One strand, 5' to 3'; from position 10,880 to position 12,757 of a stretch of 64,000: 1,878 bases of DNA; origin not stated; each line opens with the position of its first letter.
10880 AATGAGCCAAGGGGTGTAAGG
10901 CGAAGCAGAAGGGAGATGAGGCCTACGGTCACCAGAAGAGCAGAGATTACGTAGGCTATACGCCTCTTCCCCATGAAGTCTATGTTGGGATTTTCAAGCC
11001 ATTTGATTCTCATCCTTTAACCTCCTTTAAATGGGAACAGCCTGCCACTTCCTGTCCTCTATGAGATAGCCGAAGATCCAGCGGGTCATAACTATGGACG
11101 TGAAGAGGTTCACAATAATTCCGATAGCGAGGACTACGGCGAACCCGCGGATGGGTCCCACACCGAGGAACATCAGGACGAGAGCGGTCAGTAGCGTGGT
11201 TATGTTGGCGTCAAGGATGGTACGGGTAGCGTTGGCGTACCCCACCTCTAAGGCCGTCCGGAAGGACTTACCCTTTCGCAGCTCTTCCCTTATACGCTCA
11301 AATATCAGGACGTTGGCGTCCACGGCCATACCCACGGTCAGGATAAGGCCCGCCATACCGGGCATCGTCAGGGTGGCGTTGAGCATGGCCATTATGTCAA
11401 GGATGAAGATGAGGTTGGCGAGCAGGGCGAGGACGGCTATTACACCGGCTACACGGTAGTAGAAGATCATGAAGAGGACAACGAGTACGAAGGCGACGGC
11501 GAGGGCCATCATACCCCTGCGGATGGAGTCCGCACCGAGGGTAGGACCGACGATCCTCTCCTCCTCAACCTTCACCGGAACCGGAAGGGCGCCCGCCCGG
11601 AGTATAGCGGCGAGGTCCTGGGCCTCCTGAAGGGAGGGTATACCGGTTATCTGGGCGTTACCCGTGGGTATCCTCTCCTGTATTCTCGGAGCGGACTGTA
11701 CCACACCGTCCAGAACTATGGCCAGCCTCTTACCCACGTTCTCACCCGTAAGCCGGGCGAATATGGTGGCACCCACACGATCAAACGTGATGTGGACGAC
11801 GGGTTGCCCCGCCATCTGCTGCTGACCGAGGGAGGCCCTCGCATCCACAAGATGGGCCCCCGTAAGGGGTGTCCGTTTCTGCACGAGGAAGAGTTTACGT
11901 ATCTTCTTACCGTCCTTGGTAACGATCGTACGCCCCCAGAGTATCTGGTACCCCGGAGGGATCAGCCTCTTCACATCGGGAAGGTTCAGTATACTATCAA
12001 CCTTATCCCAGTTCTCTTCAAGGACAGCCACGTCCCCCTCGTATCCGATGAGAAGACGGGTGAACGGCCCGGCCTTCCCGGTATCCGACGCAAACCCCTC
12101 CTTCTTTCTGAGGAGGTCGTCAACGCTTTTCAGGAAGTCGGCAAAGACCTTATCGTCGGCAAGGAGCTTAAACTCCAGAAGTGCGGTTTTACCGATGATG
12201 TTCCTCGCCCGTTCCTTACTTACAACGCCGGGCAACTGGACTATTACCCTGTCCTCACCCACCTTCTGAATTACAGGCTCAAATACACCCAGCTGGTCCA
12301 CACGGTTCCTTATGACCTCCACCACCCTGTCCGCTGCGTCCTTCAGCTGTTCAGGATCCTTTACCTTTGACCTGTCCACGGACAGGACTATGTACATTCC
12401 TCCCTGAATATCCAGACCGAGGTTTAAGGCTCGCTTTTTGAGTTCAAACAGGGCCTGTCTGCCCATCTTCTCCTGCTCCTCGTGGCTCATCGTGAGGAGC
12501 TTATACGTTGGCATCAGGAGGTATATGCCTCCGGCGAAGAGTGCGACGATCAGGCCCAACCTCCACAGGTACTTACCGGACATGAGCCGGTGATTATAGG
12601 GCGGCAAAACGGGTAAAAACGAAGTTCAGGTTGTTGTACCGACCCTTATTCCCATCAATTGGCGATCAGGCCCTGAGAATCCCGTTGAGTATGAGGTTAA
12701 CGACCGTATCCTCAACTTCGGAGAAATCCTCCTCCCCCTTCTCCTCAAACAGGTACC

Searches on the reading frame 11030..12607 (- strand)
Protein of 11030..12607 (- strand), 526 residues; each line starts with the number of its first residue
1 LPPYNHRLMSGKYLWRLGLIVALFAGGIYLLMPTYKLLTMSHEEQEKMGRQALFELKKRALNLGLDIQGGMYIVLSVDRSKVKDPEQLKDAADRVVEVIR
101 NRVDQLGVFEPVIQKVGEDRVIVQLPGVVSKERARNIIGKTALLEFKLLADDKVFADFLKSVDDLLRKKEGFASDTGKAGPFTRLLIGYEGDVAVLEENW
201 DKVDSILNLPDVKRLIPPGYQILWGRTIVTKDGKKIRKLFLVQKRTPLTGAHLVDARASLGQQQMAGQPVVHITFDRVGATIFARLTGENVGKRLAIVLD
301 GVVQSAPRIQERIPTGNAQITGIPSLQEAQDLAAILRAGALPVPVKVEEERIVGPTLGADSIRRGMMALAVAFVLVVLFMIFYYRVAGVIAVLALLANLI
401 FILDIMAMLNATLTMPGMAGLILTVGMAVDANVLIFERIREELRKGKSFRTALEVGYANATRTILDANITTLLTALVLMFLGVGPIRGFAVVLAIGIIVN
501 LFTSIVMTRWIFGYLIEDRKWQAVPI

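Call 75: search_protein_families(library=pfam, proteins=[window:11030-12607:-], max_evalue=0.0001)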
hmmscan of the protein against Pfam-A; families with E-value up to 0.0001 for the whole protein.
window:11030-12607:- (526 aa): 4 families
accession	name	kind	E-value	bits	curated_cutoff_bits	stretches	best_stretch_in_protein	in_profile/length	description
PF22599.2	SecDF_P1_head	-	2.6e-36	124.4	27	1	237-343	10-114/114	SecDF, P1 head subdomain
PF21760.3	SecD_1st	-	3.4e-24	84.5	27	1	93-150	2-59/60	Protein translocase subunit SecDF, P1 domain, N-terminal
PF02355.23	SecD_SecF_C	-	2.5e-23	82.9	20.5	1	346-515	14-186/189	Protein export membrane protein SecD/SecF, C-terminal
PF03176.21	MMPL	-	3.1e-07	30.1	20.5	1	361-504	143-291/333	MMPL family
